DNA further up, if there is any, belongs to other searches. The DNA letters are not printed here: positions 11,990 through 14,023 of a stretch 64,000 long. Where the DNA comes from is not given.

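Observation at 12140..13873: Prepilin signal fused to a PilY1-like beta-propeller: a pilin-borne tip adhesin?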

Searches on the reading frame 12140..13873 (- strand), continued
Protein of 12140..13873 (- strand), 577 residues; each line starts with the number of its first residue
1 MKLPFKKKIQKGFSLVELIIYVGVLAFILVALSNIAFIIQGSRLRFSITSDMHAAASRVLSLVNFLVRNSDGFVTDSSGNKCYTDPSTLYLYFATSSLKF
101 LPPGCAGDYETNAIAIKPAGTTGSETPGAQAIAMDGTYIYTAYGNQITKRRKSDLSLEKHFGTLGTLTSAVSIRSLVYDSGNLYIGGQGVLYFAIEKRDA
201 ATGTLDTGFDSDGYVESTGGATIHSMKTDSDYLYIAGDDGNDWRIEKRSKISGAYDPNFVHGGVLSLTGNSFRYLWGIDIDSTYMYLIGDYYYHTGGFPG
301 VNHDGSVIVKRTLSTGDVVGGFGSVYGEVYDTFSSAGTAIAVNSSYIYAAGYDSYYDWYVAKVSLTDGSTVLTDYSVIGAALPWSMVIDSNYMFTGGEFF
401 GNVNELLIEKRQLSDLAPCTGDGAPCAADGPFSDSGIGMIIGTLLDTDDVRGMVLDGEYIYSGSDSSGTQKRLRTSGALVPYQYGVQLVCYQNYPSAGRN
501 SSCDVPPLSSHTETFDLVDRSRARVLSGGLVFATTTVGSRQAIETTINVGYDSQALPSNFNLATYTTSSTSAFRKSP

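Call 68: search_protein_families(library=pfam, proteins=[L013:472-1767:+, L011:1957-3234:+, P0064, P0078, P0012, L018:4443-4997:+], max_evalue=0.001)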
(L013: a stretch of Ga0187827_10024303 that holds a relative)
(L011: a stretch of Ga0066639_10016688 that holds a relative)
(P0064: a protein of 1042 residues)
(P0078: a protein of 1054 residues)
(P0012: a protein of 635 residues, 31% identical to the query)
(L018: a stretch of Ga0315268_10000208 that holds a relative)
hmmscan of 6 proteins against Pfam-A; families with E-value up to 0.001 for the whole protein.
L013:472-1767:+ (432 aa): 2 families
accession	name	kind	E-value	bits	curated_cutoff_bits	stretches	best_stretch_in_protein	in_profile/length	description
PF13385.13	Laminin_G_3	-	3.2e-22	79.7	27.6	1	255-416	2-150/151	Concanavalin A-like lectin/glucanases superfamily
PF07963.17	N_methyl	-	1.7e-06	27.8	21.2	1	4-28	2-26/27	Prokaryotic N-terminal methylation motif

L011:1957-3234:+ (426 aa): 2 families
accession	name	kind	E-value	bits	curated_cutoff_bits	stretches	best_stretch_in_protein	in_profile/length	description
PF13385.13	Laminin_G_3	-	7.7e-20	72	27.6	1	263-418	3-150/151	Concanavalin A-like lectin/glucanases superfamily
PF07963.17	N_methyl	-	3.4e-06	26.8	21.2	1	5-29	2-26/27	Prokaryotic N-terminal methylation motif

P0064 (1042 aa): 1 family
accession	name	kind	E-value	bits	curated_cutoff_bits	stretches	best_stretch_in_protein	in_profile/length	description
PF07963.17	N_methyl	-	9.8e-07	28.5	21.2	1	14-38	2-26/27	Prokaryotic N-terminal methylation motif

P0078 (1054 aa): 1 family
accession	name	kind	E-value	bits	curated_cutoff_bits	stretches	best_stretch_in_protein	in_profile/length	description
PF07963.17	N_methyl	-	7.8e-05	22.5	21.2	1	32-54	5-27/27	Prokaryotic N-terminal methylation motif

P0012 (635 aa): 1 family
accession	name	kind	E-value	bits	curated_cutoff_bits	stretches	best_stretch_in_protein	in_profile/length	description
PF01551.29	Peptidase_M23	-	8.9e-11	42.3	28.7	1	85-185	11-89/96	Peptidase family M23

L018:4443-4997:+ (185 aa): 1 family
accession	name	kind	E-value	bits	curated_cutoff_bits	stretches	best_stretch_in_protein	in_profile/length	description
PF07963.17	N_methyl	-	6.4e-07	29.1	21.2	1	12-34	4-26/27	Prokaryotic N-terminal methylation motif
